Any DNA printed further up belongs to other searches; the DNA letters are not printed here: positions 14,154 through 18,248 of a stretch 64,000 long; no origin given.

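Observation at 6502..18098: Four-gene met-zincin / giant-lipoprotein / OM-barrel operon reading directly into ftsW: candidate undescribed envelope system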

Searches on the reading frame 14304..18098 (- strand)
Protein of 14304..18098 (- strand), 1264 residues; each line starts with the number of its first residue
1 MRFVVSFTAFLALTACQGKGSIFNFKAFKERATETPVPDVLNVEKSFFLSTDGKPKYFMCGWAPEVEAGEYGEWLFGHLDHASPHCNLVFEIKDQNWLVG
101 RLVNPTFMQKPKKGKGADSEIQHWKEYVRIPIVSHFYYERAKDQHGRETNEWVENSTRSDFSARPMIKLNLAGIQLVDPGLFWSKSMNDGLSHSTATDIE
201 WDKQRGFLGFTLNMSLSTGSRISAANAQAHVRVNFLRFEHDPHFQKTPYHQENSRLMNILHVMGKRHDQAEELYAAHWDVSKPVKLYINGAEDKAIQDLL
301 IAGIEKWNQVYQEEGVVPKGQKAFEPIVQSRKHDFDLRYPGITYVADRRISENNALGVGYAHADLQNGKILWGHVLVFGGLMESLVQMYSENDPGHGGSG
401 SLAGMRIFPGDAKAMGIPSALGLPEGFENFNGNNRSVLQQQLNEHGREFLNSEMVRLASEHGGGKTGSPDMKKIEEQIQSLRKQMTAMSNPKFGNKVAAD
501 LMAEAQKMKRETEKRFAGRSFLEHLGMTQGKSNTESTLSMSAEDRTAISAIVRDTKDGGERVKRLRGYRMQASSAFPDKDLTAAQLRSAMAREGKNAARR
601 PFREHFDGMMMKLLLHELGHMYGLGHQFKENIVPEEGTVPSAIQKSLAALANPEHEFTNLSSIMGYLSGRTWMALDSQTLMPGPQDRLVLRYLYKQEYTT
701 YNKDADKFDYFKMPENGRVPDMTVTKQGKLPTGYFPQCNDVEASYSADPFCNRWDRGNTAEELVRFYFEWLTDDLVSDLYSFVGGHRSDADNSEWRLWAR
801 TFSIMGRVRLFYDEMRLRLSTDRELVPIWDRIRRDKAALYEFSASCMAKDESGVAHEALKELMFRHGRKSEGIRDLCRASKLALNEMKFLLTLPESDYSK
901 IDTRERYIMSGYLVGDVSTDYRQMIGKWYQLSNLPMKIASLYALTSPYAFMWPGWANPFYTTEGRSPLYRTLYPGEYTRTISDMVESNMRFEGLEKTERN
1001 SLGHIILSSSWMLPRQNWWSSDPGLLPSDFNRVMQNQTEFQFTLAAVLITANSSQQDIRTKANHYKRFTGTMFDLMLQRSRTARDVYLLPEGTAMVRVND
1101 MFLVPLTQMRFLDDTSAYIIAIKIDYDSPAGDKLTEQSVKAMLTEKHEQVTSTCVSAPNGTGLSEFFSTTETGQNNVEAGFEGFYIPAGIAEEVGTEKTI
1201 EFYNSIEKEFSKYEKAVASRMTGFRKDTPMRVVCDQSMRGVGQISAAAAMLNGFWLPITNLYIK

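Call 4: search_protein_families(library=pfam, proteins=[window:14304-18098:-], max_evalue=1)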
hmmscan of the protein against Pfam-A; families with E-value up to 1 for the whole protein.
window:14304-18098:- (1264 aa): 3 families
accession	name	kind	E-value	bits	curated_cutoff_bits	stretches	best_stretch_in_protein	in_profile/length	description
PF13688.12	Reprolysin_5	-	0.016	15.9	27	1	611-640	142-171/196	Metallo-peptidase family M12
PF07998.17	Peptidase_M54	-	0.055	13.9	24.4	1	610-629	145-164/194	Peptidase family M54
PF12325.13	TMF_TATA_bd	-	0.12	12.9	29.1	0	444-488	39-83/115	TATA element modulatory factor 1 TATA binding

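Call 5: search_protein_families(library=ncbifam, proteins=[window:14304-18098:-], max_evalue=1)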
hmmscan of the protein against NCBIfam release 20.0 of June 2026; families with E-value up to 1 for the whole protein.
window:14304-18098:- (1264 aa): 2 families
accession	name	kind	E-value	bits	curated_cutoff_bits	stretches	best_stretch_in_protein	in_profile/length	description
NF033823.0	archmetzin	subfamily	0.0077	16.2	145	1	599-626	111-138/170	archaemetzincin family Zn-dependent metalloprotease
NF033542.1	transpos_IS110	equivalog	0.028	13.6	140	0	472-517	201-254/343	IS110 family RNA-guided transposase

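Call 10: list_cluster_members(proteins=[window:14304-18098:-, window:10717-14292:-, window:9880-10713:-, window:6502-9870:-, window:5268-6485:-])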
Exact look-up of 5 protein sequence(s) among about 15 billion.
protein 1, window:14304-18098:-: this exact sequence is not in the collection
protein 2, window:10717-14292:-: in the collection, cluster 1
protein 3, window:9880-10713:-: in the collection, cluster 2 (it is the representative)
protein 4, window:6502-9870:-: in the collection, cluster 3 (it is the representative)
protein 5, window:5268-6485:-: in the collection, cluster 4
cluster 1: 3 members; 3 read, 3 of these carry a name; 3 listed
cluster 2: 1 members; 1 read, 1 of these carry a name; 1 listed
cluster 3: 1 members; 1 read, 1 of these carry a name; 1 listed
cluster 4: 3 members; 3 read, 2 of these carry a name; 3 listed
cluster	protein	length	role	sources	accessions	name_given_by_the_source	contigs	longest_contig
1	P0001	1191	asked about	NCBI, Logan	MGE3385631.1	MAG: hypothetical protein AB7K41_02765 [Bdellovibrionales bacterium]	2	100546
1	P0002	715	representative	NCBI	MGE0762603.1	MAG: hypothetical protein AB7N80_04940, partial [Bdellovibrionales bacterium]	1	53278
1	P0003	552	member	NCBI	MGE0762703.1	MAG: hypothetical protein AB7N80_05445, partial [Bdellovibrionales bacterium]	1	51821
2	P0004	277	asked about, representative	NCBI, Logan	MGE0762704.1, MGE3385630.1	MAG: hypothetical protein AB7N80_05450 [Bdellovibrionales bacterium]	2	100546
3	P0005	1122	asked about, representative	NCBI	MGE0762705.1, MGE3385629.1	MAG: hypothetical protein AB7N80_05455 [Bdellovibrionales bacterium]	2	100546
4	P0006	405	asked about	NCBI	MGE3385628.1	MAG: putative lipid II flippase FtsW [Bdellovibrionales bacterium]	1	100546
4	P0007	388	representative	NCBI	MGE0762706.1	MAG: putative lipid II flippase FtsW [Bdellovibrionales bacterium]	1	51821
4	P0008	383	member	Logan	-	-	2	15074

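Call 11: find_homologous_proteins(query=window:14304-18098:-)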
Query window:14304-18098:- (1264 aa): 59 proteins with E <= 0.001 among 6259 candidates.
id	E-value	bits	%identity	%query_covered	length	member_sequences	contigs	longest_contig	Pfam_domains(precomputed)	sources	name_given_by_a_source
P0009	0.0e+0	2953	100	100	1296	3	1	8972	-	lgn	-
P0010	0.0e+0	1639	57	100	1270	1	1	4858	-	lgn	-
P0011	0.0e+0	1597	55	100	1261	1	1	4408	-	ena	-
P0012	0.0e+0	1571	55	99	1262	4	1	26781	-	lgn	-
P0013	0.0e+0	1109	42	99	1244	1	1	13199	-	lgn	-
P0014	0.0e+0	1109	42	99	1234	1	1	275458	-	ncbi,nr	ncbi:MAG: hypothetical protein KF799_05700 [Bdellovibrionales bacterium]|nr:hypothetical protein [Bd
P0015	0.0e+0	1106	42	99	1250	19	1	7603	-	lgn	-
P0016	0.0e+0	1094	42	100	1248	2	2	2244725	-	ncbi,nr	ncbi:MAG: hypothetical protein H6624_01760 [Bdellovibrionaceae bacterium]|nr:hypothetical protein [B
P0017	0.0e+0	1092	42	99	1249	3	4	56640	-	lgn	-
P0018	0.0e+0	1092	43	99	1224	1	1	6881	PF16313.12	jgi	jgi:hypothetical protein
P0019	0.0e+0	1070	43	100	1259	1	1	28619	-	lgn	-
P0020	0.0e+0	1068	42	100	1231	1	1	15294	-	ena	-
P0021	0.0e+0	1058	43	96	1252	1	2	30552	-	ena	-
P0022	0.0e+0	1050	42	99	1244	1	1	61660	PF16313.12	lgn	-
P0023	0.0e+0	1046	41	100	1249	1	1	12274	-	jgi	jgi:hypothetical protein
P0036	3.9e-211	722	34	100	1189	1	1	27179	PF16313.12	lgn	-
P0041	6.6e-196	672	33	98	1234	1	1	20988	PF16313.12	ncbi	-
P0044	4.3e-195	669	34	96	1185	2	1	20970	PF16313.12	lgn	-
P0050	1.5e-189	651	32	98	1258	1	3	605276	PF16313.12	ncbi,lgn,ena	-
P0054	1.4e-185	638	32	96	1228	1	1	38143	PF16313.12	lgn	-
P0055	1.2e-181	625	32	98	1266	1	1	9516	PF16313.12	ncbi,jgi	jgi:hypothetical protein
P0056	4.3e-181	623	33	51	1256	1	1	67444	PF16313.12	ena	-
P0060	3.2e-165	570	31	98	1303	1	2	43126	PF16313.12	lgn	-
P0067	1.0e-138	482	30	97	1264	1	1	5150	PF16313.12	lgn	-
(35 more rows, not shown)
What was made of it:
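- On Pfam PF16313 (DUF4953 Met-zincin): Precomputed PF16313 labels appear on 11 of 59 hits (call 11).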

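Call 13: find_encoding_contigs(protein=P0016, flank=10000, max_places=2)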
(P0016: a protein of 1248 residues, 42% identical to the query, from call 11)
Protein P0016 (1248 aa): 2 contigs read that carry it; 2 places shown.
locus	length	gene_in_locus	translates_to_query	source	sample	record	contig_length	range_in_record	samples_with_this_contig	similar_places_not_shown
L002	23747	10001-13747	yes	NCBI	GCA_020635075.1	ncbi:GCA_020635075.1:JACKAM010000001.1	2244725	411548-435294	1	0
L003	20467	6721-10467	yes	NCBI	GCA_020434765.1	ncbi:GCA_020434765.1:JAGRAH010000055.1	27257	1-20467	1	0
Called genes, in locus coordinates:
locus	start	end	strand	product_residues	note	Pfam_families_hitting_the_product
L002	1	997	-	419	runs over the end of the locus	PF04909:Amidohydro_2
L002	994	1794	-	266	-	PF23441:SDR, PF00106:adh_short, PF08659:KR, PF13561:adh_short_C2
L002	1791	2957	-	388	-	PF02771:Acyl-CoA_dh_N, PF02770:Acyl-CoA_dh_M, PF00441:Acyl-CoA_dh_1, PF08028:Acyl-CoA_dh_2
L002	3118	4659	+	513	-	PF01039:Carboxyl_trans, PF03255:ACCA (weak)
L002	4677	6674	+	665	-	PF00289:Biotin_carb_N, PF02222:ATP-grasp, PF02786:CPSase_L_D2, PF07478:Dala_Dala_lig_C, PF02785:Biotin_carb_C, PF00364:Biotin_lipoyl, PF25973:BSH_CzcB (faint), PF25984:BSH_YknX (faint)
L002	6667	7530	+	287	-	PF05853:BKACE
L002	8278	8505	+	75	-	-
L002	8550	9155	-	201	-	-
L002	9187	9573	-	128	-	PF00903:Glyoxalase, PF13669:Glyoxalase_4, PF22677:Ble-like_N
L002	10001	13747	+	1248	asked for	-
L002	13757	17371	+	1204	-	-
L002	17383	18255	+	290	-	-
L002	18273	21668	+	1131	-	-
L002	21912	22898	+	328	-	-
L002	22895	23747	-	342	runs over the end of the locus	PF12833:HTH_18, PF00165:HTH_AraC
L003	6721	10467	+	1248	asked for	-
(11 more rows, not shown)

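Call 14: find_encoding_contigs(protein=P0050, flank=10000, max_places=2)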
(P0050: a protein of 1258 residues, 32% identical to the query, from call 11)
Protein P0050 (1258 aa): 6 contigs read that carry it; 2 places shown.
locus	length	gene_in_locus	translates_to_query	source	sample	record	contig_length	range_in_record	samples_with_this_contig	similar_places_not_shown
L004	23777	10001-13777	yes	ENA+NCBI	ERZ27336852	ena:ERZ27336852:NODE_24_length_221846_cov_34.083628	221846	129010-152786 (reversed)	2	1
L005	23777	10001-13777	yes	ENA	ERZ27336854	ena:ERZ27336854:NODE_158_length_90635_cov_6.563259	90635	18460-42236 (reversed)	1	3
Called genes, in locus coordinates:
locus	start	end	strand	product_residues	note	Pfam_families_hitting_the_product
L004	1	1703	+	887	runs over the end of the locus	PF12705:PDDEXK_1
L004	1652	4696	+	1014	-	PF00580:UvrD-helicase, PF01443:Viral_helicase1 (faint), PF13245:AAA_19, PF13361:UvrD_C, PF13538:UvrD_C_2 (faint), PF12705:PDDEXK_1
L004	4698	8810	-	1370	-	PF16313:DUF4953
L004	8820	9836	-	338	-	-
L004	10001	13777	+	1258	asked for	PF16313:DUF4953 (weak)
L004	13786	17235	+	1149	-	-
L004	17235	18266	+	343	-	-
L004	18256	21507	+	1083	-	-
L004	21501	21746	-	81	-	-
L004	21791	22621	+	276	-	-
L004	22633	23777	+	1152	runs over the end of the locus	PF16313:DUF4953 (weak)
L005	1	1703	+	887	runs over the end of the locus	PF12705:PDDEXK_1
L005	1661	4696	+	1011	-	PF00580:UvrD-helicase, PF01443:Viral_helicase1 (faint), PF13245:AAA_19, PF13361:UvrD_C, PF13538:UvrD_C_2 (faint), PF12705:PDDEXK_1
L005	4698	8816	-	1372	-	PF16313:DUF4953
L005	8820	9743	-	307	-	-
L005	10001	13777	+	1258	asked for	PF16313:DUF4953 (weak)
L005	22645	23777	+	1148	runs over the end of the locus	PF16313:DUF4953 (weak)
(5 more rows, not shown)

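Call 17: find_related_loci(query=A1, collection=genome_contigs, flank=10000)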
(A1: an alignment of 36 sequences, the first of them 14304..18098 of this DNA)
Query A1 (1264 aa) in genome_contigs; peptide patterns used: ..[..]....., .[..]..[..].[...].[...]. (x = any residue, [..] = any of these).
102 stretches matched a pattern; 73 encode a relative of the query (tblastn E <= 1e-3); 69 distinct loci.
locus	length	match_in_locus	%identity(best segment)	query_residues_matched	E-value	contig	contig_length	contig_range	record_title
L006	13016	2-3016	53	249-1264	0e+0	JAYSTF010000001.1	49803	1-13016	MAG: Pseudobdellovibrionaceae bacterium isolate GFS_12387 GFS_12387_0, whole genome shotgun sequence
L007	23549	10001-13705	43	1-1259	0e+0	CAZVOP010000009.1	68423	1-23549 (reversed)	MAG TPA_asm: uncultured Pseudobdellovibrionaceae bacterium isolate SRP193066_co1_19 genome assembly, contig: NODE_447_le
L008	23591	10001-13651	43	3-1263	0e+0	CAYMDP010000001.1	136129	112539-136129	MAG TPA_asm: uncultured Pseudobdellovibrionaceae bacterium isolate SRP329715_co2_48 genome assembly, contig: NODE_237_le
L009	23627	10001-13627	42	3-1264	0e+0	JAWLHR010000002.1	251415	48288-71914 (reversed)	MAG: Bdellovibrionales bacterium isolate 30dZY2.bin.76 NODE_116_length_251415_cov_26.760533, whole genome shotgun sequen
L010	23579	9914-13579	42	14-1263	0e+0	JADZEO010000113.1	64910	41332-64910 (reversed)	MAG: Bdellovibrionales bacterium isolate SJ826 c_000001003580, whole genome shotgun sequence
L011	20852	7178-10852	41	16-1264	0e+0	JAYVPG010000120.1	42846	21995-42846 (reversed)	MAG: Pseudobdellovibrionaceae bacterium isolate GL72_DN_metabat_34 GL72_DN_metabat_34_119, whole genome shotgun sequence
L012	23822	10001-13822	41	4-1264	0e+0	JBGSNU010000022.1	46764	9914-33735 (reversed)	MAG: Bdellovibrionales bacterium isolate JTS-AC263 k141_2494365, whole genome shotgun sequence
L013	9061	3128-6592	35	55-1264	0e+0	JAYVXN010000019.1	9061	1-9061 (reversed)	MAG: Bdellovibrionales bacterium isolate GL85_DN_concoct_86 GL85_DN_concoct_86_18, whole genome shotgun sequence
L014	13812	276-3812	34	9-1264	0e+0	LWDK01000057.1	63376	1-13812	MAG: Proteobacteria bacterium SG_bin7 820, whole genome shotgun sequence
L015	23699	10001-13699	43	16-1264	0e+0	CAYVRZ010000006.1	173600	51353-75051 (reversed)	MAG TPA_asm: uncultured Pseudobdellovibrionaceae bacterium isolate SRP302895_co1_334 genome assembly, contig: NODE_168_l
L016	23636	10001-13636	34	1-1264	0e+0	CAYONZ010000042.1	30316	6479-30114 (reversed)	MAG TPA_asm: uncultured Bdellovibrionales bacterium isolate SRP278252_co1_713 genome assembly, contig: NODE_2376_length_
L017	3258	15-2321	44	489-1264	0e+0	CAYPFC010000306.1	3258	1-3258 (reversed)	MAG TPA_asm: uncultured Pseudobdellovibrionaceae bacterium isolate binchicken_co179_51 genome assembly, contig: NODE_441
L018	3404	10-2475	43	426-1264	0e+0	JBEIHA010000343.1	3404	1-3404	MAG: Pseudobdellovibrionaceae bacterium isolate Sample-102-S76-bin-178 Sample_102_S76-bin_178-k141_174552, whole genome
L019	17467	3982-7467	34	32-1257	0e+0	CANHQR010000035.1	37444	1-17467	MAG: Bdellovibrionaceae bacterium isolate RE-26jul17-17 genome assembly, contig: RE-26jul17-C1179, whole genome shotgun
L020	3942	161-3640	33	32-1263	0e+0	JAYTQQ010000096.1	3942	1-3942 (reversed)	MAG: Bdellovibrionales bacterium isolate GFS_4694 GFS_4694_95, whole genome shotgun sequence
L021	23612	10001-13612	32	4-1264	0e+0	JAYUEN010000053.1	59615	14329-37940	MAG: Bdellovibrionales bacterium isolate GFS_7509 GFS_7509_52, whole genome shotgun sequence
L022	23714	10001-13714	42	1-1264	0e+0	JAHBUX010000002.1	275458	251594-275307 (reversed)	MAG: Bdellovibrionales bacterium isolate ACE_BDE2 BDE2_2, whole genome shotgun sequence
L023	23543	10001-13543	33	28-1264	0e+0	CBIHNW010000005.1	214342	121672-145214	MAG TPA_asm: uncultured Bdellovibrio sp. isolate SRR18156208_concoct_28 genome assembly, contig: ERZ27336868.74, whole g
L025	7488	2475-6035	33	9-1264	0e+0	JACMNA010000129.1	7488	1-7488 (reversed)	MAG: Bdellovibrio sp. isolate LF-bin-127 FL-bin-127-contig-k141_2034563, whole genome shotgun sequence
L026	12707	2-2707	39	377-1264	0e+0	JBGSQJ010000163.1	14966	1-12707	MAG: Bdellovibrionales bacterium isolate JTS-AC328 k141_386681, whole genome shotgun sequence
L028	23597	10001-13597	32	20-1264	0e+0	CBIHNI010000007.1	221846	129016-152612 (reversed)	MAG TPA_asm: uncultured Bdellovibrio sp. isolate SRR18156191_binner23_Refined_23 genome assembly, contig: ERZ27336852.24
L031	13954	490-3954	32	1-1264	0e+0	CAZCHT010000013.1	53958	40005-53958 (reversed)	MAG TPA_asm: uncultured Bdellovibrio sp. isolate SRP107338_co1_318 genome assembly, contig: NODE_292_length_53958_cov_6.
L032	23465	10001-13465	32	1-1264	3e-179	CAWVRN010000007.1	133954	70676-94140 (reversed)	MAG TPA_asm: uncultured Bdellovibrio sp. isolate ERR3589585_binner123_56 genome assembly, contig: ERZ7462356.26, whole g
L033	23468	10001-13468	32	1-1264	3e-178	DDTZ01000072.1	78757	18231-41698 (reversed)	MAG TPA_asm: Bdellovibrionaceae bacterium UBA2351 UBA2351_contig_1632, whole genome shotgun sequence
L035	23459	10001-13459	31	1-1264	4e-175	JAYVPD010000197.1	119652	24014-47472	MAG: Pseudobdellovibrionaceae bacterium isolate GL72_DN_metabat_174_sub GL72_DN_metabat_174_sub_196, whole genome shotgu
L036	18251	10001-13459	31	1-1264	2e-173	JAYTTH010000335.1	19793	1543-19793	MAG: Pseudobdellovibrionaceae bacterium isolate GFS_5333 GFS_5333_334, whole genome shotgun sequence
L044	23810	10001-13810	29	40-1264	2e-135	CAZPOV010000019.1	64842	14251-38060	MAG TPA_asm: uncultured Pseudobdellovibrionaceae bacterium isolate SRP321284_co1_298 genome assembly, contig: NODE_498_l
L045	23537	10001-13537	33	9-1264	0e+0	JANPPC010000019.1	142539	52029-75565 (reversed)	MAG: Bdellovibrio sp. isolate VAR_83_metabat_497 VAR_83_k141_3105849, whole genome shotgun sequence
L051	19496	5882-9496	33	28-1264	0e+0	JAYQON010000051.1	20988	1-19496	MAG: Bdellovibrionales bacterium isolate SD3114_S44.metabat_sens.055 NODE_917_length_20988_cov_4.80144, whole genome sho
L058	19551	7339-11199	32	27-1264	8e-94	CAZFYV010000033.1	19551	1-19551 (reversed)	MAG TPA_asm: uncultured Pseudobdellovibrionaceae bacterium isolate SRP135972_co2_295 genome assembly, contig: NODE_2302_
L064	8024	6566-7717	37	11-403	7e-71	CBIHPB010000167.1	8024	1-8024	MAG TPA_asm: uncultured Bdellovibrio sp. isolate SRR18156191_binner12_Refined_11 genome assembly, contig: ERZ27336852.18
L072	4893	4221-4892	35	29-260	6e-34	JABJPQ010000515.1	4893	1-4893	MAG: Halobacteriovoraceae bacterium isolate SI075_bin7 k141_2813603, whole genome shotgun sequence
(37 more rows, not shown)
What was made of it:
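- The family is restricted to a predatory phylum (call 17).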

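Call 23: search_solved_structures(query=A1, max_evalue=1)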
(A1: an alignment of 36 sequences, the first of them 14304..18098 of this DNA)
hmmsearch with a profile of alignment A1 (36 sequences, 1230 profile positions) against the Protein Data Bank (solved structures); distinct sequences matched with E-value up to 1: 2.
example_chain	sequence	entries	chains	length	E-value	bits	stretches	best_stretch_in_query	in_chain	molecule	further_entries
2x7m_A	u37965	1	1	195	0.082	13.8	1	590-612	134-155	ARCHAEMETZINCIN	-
7n6g_5I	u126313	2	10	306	0.77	10.6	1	402-519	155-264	FAP119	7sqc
